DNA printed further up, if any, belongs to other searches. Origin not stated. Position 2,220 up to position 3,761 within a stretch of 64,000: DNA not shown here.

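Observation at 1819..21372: Near-identical 3.9–4.2 kb direct segmental duplication of a GHL10-like and GH42-like gene pair, 15.3 kb apart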

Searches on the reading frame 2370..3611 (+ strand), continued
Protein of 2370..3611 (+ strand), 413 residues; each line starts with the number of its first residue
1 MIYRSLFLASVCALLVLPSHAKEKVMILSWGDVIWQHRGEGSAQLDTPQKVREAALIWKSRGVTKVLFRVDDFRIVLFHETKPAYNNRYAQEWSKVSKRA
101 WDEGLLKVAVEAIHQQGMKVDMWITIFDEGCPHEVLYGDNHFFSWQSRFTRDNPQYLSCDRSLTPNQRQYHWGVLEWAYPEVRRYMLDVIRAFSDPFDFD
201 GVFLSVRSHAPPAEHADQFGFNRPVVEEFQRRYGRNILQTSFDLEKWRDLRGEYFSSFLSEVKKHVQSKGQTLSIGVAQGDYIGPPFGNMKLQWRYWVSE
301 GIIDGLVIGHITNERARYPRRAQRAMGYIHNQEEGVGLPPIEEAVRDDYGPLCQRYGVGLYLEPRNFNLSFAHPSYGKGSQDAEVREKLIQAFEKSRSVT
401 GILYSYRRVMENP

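Call 91: search_protein_families(library=ncbifam, proteins=[L017:16651-18015:+], max_evalue=0.001)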
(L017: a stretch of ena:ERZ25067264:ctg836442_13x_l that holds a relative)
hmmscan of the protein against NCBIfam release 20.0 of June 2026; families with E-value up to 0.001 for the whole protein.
L017:16651-18015:+ (454 aa): 2 families
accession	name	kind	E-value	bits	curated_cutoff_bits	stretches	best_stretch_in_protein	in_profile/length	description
NF033538.2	transpos_IS91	equivalog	3.8e-47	161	125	1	25-382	11-355/356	IS91 family transposase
NF052416.1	ISCR_clade_Ia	exception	4.3e-46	157.5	925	2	6-187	26-206/509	ISCR element clade Ia family transposase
